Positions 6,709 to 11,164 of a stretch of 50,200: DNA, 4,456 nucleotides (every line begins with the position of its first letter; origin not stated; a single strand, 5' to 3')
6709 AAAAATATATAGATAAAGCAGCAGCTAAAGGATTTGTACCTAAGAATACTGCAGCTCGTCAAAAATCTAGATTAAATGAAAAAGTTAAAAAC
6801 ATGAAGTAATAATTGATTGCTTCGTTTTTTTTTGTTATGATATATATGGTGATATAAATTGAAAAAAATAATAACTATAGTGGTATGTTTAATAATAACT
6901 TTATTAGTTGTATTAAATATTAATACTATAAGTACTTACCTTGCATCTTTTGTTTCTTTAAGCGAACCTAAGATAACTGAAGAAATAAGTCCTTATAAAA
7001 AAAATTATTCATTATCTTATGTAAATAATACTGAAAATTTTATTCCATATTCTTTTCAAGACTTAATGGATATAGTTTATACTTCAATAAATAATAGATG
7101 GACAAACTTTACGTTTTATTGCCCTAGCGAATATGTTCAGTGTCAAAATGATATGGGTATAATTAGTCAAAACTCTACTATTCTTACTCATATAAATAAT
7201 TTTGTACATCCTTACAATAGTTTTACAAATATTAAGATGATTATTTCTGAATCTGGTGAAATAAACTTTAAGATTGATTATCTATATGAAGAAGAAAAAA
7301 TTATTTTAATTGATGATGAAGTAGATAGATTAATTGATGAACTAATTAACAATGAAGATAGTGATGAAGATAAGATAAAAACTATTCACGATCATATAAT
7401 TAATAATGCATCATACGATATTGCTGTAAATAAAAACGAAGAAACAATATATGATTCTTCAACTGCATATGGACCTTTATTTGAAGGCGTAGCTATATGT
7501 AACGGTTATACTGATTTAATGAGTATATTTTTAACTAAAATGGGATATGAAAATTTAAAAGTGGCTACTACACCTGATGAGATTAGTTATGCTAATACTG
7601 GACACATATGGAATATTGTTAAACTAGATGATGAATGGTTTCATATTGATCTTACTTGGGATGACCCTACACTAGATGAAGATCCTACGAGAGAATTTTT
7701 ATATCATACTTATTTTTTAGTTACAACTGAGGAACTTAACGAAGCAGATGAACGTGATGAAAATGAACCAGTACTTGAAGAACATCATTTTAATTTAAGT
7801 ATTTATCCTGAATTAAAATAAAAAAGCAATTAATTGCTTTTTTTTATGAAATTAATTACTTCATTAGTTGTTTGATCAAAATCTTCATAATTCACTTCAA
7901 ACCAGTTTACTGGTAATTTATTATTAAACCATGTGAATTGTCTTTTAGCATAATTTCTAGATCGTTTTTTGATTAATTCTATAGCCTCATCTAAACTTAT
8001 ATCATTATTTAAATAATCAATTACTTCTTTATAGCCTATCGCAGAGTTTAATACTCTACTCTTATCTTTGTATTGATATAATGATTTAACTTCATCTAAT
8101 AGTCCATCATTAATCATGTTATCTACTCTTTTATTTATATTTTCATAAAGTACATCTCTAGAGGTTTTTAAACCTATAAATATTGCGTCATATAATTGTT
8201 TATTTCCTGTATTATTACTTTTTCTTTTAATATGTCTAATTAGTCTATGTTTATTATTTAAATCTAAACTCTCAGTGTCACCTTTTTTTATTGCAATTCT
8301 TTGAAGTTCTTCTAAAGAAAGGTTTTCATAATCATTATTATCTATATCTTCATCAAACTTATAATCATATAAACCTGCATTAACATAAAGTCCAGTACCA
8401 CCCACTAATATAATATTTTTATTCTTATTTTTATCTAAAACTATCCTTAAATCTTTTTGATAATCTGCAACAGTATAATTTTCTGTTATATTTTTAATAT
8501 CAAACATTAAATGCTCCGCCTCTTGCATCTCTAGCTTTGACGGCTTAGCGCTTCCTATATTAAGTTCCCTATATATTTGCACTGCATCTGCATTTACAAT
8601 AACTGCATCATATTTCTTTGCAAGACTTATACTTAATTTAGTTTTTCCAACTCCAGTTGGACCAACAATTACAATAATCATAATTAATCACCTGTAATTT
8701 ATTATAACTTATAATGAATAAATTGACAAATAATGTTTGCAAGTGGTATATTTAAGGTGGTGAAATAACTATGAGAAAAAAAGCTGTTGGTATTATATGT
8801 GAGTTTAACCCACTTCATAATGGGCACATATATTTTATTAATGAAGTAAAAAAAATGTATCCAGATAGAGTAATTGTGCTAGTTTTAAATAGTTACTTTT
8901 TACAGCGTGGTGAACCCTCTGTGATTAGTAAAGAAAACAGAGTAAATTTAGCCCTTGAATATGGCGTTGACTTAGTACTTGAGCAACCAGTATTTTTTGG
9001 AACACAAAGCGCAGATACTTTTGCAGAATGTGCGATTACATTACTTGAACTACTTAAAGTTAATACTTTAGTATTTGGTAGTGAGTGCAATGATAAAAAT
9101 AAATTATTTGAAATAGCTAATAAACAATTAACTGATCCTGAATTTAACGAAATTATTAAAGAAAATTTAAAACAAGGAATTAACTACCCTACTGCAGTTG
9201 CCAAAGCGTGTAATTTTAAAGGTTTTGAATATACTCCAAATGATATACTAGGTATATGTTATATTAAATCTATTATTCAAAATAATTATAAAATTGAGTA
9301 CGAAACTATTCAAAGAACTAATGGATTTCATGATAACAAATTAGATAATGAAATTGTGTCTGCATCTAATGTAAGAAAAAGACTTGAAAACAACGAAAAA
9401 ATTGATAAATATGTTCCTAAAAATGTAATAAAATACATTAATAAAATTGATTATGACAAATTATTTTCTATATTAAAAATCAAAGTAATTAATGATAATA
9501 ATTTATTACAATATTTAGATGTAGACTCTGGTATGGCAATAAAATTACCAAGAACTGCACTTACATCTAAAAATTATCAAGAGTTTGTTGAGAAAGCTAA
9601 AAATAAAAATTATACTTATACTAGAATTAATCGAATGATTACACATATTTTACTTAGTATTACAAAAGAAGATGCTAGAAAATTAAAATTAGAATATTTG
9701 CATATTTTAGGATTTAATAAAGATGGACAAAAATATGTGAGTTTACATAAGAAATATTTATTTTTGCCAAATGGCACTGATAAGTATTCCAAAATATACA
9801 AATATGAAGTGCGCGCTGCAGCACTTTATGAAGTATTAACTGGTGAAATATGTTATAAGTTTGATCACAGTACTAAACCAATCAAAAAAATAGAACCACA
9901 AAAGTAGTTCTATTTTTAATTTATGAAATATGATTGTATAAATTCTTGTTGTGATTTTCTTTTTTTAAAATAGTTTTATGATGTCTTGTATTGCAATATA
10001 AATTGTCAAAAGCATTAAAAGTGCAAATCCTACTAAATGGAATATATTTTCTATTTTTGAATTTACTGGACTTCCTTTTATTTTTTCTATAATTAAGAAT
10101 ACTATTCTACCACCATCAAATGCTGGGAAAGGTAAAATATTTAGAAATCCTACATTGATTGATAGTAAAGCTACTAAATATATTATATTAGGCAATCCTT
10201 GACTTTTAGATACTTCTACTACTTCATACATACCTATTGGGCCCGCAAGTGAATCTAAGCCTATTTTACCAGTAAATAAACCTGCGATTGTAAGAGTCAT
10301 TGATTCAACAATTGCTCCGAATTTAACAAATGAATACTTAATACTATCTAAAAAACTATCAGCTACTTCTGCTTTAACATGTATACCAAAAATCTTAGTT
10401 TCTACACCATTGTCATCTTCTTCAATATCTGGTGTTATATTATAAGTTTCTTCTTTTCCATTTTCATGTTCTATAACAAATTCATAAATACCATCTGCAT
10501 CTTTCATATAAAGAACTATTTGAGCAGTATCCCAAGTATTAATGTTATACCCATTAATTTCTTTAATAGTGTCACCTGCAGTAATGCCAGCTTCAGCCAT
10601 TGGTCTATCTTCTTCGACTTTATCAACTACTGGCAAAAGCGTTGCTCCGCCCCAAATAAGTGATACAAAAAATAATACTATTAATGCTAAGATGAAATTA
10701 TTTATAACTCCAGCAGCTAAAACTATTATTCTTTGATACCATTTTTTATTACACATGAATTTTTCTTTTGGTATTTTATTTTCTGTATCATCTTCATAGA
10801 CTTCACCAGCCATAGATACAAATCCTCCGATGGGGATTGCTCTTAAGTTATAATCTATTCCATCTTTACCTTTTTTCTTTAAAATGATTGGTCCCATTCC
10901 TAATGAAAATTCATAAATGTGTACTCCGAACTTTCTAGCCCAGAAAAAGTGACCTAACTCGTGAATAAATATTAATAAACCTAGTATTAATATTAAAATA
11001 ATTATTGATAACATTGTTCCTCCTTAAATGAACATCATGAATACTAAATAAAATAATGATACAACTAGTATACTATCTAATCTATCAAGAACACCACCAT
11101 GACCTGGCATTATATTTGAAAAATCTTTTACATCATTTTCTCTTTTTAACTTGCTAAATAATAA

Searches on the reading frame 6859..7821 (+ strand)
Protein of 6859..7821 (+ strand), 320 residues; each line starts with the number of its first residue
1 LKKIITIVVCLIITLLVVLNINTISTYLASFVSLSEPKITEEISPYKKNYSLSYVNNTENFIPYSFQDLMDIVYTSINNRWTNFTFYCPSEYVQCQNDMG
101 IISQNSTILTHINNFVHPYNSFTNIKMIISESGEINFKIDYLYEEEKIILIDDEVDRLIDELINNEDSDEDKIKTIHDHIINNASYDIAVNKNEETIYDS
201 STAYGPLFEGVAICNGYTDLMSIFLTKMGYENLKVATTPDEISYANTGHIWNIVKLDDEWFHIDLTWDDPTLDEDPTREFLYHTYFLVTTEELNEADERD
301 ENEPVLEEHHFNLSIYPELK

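Call 22: search_protein_families(library=pfam, max_evalue=0.01, proteins=[window:6859-7821:+])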
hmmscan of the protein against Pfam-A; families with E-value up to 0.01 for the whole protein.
window:6859-7821:+ (320 aa): 2 families
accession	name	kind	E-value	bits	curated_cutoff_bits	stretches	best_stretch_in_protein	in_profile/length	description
PF01841.26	Transglut_core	-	2.1e-08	34.8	23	1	158-264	3-107/108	Transglutaminase-like superfamily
PF04473.18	DUF553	-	0.00017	21.5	20.5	1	159-265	7-113/140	Transglutaminase-like domain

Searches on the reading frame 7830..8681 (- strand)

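Call 22: search_protein_families(library=pfam, max_evalue=0.01, proteins=[window:7830-8681:-])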
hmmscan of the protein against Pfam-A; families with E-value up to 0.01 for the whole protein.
window:7830-8681:- (283 aa): 11 families
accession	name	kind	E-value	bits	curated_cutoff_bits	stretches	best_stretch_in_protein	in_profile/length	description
PF01715.23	IPPT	-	4e-59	200.7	23.6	1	35-254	1-242/243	IPP transferase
PF01745.22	IPT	-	2.5e-20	73.3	20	2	2-95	3-98/233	Isopentenyl transferase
PF13671.12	AAA_33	-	0.00029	21.6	27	1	3-40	2-37/143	AAA domain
PF09823.15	DUF2357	-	0.00035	20.3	23.3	1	180-220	207-247/251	Domain of unknown function (DUF2357)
PF13401.12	AAA_22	-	0.00094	19.9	27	0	2-33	7-36/130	AAA domain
PF00004.35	AAA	-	0.001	19.9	21.2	0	4-91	2-61/131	ATPase family associated with various cellular activities (AAA)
PF13238.12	AAA_18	-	0.0011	19.8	29.4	1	3-84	1-69/128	AAA domain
PF01695.23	IstB_IS21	-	0.0026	17.7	24.1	0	3-22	95-114/238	IstB-like ATP binding protein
PF00910.28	RNA_helicase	-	0.0046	17.9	21.5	0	3-71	1-65/105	RNA helicase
PF13173.12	AAA_14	-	0.0052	17.2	27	1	2-94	4-97/129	AAA domain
PF13521.12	AAA_28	-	0.0053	17.4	27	1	3-61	2-57/164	AAA domain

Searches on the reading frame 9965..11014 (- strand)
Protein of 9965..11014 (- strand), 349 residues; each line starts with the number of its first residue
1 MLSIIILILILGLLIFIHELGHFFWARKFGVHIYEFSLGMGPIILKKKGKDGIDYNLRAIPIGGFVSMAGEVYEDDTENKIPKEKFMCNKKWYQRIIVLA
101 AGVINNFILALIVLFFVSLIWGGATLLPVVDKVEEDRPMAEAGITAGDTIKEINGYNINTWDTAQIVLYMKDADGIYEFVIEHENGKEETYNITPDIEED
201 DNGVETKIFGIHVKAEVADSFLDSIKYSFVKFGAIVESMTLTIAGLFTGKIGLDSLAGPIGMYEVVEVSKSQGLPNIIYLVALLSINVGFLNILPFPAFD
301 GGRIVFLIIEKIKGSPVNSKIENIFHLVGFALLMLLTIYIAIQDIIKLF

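Call 22: search_protein_families(library=pfam, max_evalue=0.01, proteins=[window:9965-11014:-])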
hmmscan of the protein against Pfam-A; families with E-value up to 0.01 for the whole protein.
window:9965-11014:- (349 aa): 4 families
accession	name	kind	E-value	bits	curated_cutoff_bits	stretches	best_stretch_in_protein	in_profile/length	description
PF02163.28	Peptidase_M50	-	2.4e-60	204.1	27.2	1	7-336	2-221/221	Peptidase family M50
PF00595.29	PDZ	-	2.1e-06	28.4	23.2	1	129-175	28-74/81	PDZ domain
PF13180.12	PDZ_2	-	2.3e-06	28.2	27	1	129-193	15-78/80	PDZ domain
PF17820.7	PDZ_6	-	0.002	18.3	27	1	130-171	2-41/54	PDZ domain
